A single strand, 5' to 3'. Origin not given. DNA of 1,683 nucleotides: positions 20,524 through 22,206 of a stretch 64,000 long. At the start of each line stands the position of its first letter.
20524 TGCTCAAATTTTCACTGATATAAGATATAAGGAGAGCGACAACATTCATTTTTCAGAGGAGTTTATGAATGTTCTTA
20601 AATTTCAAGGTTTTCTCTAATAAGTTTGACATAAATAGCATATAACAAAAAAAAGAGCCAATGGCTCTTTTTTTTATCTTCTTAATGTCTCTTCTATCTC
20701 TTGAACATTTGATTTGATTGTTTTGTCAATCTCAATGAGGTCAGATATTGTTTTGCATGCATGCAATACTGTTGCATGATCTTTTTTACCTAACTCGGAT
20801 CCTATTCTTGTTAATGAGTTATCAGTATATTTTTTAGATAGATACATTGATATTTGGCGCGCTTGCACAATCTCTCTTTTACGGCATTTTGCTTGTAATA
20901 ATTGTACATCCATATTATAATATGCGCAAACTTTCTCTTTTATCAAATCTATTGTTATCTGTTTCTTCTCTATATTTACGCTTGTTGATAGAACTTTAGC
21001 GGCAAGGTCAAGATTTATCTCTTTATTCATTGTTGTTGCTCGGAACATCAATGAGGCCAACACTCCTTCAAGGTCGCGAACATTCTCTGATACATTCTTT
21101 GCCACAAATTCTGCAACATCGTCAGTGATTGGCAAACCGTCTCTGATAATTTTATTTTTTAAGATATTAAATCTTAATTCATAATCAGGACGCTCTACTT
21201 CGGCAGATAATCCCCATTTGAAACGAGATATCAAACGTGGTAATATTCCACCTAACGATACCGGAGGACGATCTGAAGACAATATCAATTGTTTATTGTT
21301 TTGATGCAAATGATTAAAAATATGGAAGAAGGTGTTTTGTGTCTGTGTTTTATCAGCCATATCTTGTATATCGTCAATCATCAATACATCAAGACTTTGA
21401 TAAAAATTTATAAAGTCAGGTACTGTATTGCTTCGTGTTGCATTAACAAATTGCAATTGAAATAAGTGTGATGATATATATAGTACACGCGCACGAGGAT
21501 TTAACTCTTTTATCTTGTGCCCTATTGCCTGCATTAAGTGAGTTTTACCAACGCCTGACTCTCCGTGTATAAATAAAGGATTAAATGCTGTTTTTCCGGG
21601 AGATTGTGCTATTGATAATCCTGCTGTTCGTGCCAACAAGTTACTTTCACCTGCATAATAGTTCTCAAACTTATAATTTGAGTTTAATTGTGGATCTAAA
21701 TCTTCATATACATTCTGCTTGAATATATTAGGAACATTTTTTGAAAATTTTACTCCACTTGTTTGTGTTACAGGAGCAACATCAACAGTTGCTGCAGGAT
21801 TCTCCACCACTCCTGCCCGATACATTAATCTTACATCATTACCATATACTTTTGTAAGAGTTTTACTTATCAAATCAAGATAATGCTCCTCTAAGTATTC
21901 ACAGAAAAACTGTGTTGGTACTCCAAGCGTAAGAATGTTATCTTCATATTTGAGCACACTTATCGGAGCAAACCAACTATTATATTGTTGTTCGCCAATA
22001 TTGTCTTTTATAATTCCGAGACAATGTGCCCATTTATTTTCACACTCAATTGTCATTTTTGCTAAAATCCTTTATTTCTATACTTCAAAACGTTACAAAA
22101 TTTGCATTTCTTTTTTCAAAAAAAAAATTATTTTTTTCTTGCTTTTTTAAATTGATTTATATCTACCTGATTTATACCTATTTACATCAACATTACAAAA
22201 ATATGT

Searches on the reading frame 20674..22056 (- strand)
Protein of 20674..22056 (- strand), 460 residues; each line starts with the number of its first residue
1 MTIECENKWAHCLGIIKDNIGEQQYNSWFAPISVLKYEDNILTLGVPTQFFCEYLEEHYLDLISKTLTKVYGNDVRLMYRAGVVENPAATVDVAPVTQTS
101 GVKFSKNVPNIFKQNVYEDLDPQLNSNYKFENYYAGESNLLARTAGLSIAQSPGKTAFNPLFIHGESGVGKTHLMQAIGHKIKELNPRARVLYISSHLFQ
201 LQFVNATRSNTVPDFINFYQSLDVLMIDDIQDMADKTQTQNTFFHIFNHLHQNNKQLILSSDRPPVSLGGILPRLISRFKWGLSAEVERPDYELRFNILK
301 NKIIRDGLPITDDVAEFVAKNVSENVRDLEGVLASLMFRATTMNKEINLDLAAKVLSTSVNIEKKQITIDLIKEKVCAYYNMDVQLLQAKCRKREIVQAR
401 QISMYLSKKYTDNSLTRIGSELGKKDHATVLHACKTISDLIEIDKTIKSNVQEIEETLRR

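Call 54: search_protein_families(library=pfam, proteins=[window:20674-22056:-], max_evalue=0.001)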
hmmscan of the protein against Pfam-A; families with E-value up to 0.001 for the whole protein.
window:20674-22056:- (460 aa): 10 families
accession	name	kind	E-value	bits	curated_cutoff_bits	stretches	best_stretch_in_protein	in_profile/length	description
PF00308.24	Bac_DnaA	-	1.1e-58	198.5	23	1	124-285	1-161/162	Bacterial DnaA ATPAse domain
PF08299.17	Bac_DnaA_C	-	5.3e-27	94.1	31.5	1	369-437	1-69/69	Bacterial dnaA protein helix-turn-helix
PF11638.13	DnaA_N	-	6.1e-18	64.8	24.6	1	7-68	2-64/65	DnaA N-terminal domain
PF00004.35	AAA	-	3.7e-06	27.8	21.2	1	162-263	2-110/131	ATPase family associated with various cellular activities (AAA)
PF01695.23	IstB_IS21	-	1.8e-05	24.8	24.1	1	161-263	95-194/238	IstB-like ATP binding protein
PF00910.28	RNA_helicase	-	3e-05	24.9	21.5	1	162-254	2-78/105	RNA helicase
PF13191.12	AAA_16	-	0.00015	22.7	32.6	1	159-204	25-70/167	AAA ATPase domain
PF13401.12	AAA_22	-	0.00021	22.1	27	0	161-195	8-33/130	AAA domain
PF05729.18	NACHT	-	0.00027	21.3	26.7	1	161-258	3-84/167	NACHT domain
PF13173.12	AAA_14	-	0.00095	19.6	27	0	159-239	3-80/129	AAA domain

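Call 58: list_cluster_members(proteins=[P0002, P0010, window:20674-22056:-, window:3174-4874:+, window:11927-13252:+, P0261])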
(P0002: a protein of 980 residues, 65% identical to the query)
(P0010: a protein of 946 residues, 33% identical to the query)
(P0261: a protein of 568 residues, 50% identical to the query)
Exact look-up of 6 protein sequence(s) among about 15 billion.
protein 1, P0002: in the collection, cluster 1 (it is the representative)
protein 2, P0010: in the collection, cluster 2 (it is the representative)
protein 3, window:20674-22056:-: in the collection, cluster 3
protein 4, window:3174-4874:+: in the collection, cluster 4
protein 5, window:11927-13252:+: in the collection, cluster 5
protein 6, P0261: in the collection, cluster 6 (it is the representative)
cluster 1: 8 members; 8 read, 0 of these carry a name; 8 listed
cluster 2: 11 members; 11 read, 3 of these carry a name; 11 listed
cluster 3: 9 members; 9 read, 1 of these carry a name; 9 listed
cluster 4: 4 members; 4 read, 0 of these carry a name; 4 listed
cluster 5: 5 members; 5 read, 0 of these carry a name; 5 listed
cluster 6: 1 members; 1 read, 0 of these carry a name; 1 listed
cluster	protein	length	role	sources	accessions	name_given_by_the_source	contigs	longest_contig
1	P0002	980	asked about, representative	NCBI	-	-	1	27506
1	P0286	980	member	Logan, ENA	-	-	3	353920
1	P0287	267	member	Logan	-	-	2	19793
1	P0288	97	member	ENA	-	-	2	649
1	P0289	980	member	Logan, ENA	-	-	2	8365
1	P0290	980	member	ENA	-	-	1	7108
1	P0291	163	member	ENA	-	-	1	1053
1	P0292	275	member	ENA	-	-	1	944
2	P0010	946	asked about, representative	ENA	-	-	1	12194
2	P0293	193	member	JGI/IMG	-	hypothetical protein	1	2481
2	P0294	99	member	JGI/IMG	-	hypothetical protein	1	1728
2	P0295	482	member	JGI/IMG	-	hypothetical protein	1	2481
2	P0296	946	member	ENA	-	-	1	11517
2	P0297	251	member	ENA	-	-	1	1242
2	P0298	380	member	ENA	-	-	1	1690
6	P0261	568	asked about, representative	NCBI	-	-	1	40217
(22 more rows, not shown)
